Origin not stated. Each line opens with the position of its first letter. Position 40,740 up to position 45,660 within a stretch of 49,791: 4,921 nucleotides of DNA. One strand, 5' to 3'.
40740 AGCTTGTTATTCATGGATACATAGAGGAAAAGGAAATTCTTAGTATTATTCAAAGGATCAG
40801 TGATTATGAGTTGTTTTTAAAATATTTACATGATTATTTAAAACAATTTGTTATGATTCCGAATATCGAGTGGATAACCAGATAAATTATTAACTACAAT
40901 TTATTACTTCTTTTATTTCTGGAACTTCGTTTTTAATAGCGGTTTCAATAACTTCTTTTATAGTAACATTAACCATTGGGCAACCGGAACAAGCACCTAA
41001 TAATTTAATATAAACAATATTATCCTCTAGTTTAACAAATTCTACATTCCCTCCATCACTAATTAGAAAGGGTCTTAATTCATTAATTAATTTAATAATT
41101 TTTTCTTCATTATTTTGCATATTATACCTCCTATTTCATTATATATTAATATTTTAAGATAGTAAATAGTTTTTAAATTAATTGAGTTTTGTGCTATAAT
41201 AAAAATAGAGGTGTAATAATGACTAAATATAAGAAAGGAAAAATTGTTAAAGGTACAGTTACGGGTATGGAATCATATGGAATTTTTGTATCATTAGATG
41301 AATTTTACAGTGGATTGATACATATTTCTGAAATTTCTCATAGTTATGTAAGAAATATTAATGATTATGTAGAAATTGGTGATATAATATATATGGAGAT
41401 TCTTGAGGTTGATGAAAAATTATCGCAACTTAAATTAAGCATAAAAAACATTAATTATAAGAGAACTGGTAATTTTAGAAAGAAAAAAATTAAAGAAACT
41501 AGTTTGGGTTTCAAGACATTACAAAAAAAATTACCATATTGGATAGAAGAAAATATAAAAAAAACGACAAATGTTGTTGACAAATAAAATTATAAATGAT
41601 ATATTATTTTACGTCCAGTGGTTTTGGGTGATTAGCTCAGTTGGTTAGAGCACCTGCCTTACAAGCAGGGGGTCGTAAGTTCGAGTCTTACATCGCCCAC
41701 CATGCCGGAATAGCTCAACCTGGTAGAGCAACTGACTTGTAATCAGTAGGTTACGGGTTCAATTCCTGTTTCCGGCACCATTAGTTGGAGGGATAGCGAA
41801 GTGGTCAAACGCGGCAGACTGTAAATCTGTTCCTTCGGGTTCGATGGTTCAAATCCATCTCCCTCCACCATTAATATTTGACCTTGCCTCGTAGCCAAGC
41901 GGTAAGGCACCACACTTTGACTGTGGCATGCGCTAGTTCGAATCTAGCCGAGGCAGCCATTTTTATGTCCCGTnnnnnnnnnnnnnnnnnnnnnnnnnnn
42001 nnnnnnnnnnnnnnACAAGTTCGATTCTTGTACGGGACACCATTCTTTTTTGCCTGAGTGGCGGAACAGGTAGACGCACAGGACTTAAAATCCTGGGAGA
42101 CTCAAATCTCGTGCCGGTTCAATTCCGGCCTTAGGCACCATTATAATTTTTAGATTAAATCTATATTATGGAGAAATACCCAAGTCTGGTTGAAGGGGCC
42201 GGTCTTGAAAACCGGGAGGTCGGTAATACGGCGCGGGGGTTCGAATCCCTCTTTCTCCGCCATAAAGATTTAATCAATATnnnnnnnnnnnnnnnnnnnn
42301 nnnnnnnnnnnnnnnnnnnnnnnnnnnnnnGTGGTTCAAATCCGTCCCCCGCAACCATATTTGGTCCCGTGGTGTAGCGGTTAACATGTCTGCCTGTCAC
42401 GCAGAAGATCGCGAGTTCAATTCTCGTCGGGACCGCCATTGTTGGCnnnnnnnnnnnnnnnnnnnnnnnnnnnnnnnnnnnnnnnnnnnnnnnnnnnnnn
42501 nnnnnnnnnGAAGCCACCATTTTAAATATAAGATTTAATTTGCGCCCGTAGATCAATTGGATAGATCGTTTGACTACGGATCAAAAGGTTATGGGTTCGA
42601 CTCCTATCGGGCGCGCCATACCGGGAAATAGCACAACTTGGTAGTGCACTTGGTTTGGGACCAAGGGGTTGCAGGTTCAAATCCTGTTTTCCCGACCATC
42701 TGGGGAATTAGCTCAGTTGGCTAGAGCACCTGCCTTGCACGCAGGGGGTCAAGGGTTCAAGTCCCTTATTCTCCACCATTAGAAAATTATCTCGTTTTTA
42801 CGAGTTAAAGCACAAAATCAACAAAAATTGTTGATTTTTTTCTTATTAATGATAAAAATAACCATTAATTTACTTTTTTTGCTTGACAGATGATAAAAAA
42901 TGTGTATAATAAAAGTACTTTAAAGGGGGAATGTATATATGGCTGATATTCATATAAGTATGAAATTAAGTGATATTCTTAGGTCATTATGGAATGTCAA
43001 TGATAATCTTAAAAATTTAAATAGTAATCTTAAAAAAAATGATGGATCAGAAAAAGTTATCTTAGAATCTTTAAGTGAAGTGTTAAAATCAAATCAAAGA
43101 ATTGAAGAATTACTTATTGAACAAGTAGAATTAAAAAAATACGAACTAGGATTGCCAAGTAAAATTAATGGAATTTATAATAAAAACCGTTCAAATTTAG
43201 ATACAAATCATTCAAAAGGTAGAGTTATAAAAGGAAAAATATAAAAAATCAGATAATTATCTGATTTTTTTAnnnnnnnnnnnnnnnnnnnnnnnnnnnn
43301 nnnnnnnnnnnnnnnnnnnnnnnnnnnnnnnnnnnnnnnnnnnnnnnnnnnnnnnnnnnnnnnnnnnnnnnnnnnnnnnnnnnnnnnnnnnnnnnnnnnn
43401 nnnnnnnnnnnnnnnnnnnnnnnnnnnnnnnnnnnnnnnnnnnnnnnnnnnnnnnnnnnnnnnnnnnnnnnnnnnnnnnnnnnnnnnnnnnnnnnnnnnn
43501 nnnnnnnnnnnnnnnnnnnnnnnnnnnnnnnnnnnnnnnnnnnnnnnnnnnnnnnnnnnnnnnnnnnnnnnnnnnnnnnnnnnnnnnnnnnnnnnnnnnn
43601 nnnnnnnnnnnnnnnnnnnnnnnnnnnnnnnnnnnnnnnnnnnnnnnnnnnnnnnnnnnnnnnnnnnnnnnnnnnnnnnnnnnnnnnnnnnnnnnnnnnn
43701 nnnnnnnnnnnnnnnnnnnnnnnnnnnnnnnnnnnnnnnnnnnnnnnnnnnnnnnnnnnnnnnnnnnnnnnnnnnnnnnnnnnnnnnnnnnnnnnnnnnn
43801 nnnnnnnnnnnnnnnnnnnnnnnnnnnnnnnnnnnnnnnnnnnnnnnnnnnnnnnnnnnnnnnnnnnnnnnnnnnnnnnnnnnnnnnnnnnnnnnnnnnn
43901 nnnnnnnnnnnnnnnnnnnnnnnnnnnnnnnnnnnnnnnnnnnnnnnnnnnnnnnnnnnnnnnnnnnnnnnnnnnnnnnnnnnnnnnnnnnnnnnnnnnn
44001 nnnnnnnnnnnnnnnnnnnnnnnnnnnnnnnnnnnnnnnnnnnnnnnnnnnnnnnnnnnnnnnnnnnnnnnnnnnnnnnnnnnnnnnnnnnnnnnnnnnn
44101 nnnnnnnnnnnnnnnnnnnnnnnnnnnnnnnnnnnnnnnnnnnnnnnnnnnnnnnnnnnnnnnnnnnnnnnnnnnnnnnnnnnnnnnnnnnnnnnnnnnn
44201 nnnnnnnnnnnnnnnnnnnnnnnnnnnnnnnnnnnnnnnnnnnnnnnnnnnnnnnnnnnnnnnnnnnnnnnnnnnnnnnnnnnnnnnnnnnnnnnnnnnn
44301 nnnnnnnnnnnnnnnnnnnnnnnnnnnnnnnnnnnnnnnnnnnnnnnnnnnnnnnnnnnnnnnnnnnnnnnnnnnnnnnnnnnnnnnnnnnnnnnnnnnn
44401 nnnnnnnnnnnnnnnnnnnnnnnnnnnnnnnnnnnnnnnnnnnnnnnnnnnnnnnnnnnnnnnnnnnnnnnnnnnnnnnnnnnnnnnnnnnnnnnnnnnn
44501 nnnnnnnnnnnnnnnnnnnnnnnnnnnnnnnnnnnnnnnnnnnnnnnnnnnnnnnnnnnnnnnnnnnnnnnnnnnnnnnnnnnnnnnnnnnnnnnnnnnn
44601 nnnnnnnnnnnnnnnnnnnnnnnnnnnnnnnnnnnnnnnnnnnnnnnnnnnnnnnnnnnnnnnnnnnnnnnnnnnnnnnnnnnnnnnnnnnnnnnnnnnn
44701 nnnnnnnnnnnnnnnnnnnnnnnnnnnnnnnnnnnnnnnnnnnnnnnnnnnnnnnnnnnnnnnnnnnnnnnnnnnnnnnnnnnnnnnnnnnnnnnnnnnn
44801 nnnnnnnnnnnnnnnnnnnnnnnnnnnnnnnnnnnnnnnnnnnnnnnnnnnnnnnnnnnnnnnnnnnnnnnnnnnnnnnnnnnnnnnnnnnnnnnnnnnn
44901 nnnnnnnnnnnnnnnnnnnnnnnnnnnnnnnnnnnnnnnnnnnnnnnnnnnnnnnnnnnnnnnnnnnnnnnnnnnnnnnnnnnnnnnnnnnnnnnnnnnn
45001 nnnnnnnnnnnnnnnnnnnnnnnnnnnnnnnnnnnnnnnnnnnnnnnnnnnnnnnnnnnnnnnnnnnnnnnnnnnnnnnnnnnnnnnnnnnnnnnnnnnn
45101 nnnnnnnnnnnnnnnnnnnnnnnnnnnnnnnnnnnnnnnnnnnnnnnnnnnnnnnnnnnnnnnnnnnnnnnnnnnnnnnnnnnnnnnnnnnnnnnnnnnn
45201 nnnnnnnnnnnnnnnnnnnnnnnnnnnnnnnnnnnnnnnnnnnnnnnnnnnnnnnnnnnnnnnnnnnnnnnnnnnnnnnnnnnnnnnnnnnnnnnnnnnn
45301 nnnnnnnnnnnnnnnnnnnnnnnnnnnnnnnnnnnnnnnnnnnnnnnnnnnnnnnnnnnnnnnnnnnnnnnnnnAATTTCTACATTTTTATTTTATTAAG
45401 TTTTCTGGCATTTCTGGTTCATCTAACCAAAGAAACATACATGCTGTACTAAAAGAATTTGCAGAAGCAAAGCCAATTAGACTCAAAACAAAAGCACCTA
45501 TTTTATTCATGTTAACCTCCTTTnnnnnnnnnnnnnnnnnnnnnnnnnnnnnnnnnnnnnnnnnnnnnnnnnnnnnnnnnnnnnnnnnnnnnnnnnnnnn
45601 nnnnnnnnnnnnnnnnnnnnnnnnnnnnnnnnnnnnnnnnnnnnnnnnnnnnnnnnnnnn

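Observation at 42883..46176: agr-type quorum-sensing module split into two convergent transcription units, placed immediately after a 13-tRNA array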

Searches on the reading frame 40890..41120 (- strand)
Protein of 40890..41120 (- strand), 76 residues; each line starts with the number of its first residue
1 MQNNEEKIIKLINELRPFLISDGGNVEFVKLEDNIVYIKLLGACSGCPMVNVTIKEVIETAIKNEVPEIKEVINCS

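Call 4: search_protein_families(library=pfam, proteins=[window:40890-41120:-], max_evalue=0.01)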
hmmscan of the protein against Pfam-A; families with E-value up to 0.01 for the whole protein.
window:40890-41120:- (76 aa): 2 families
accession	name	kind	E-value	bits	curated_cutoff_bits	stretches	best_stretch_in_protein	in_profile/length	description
PF01106.22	NifU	-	5.3e-26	91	27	1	10-73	3-67/67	NifU-like domain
PF01883.24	FeS_assembly_P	-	0.0066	17.1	23.5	1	22-72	22-71/73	Iron-sulfur cluster assembly protein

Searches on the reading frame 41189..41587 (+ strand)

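Call 4: search_protein_families(library=pfam, proteins=[window:41189-41587:+], max_evalue=0.01)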
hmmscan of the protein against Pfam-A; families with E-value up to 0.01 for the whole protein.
window:41189-41587:+ (132 aa): 2 families
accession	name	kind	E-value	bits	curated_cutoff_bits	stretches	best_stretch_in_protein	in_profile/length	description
PF00575.29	S1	-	2.9e-18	66.4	22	1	13-86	1-74/74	S1 RNA binding domain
PF23459.1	S1_RRP5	-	0.0025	18.8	27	1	14-84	1-71/72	RRP5 S1 domain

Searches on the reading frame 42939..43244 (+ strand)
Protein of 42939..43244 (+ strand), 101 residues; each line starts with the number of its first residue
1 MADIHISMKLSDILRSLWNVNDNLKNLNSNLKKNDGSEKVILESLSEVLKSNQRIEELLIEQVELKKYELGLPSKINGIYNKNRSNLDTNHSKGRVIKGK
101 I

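Call 4: search_protein_families(library=pfam, proteins=[window:42939-43244:+], max_evalue=0.01)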
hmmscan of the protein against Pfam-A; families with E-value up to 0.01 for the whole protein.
window:42939-43244:+ (101 aa): 0 families

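Call 44: search_protein_families(library=ncbifam, proteins=[window:42939-43244:+], max_evalue=0.1)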
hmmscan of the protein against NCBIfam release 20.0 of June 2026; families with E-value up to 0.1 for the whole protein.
window:42939-43244:+ (101 aa): 0 families

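Call 90: search_protein_families(library=phrogs, proteins=[window:42939-43244:+], max_evalue=0.1)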
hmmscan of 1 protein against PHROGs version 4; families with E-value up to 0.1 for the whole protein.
window:42939-43244:+ (101 aa): 1 family
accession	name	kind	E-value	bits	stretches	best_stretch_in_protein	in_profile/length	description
phrog_10257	-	head and packaging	0.0073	17.5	1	6-51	31-73/142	minor head protein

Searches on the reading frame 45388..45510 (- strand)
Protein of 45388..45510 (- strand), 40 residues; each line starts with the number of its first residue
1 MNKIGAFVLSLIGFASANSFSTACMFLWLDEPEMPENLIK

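Call 4: search_protein_families(library=pfam, proteins=[window:45388-45510:-], max_evalue=0.01)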
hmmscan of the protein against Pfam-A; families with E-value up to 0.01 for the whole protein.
window:45388-45510:- (40 aa): 0 families

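Call 44: search_protein_families(library=ncbifam, proteins=[window:45388-45510:-], max_evalue=0.1)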
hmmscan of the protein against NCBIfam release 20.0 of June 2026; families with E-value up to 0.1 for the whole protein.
window:45388-45510:- (40 aa): 1 family
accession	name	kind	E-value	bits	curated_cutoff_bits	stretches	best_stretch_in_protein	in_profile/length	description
TIGR04223.1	quorum_AgrD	subfamily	4.2e-07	30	19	1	6-40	8-38/38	AgrD family cyclic lactone autoinducer peptide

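Call 45: search_protein_families(library=pfam, proteins=[window:45391-45510:-], max_evalue=10)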
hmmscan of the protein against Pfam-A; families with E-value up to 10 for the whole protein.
seq(40 aa): 1 family
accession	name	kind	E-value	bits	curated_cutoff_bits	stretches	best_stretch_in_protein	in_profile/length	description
PF05931.16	AgrD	-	0.021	15.3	22.7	1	8-40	14-42/45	Staphylococcal AgrD protein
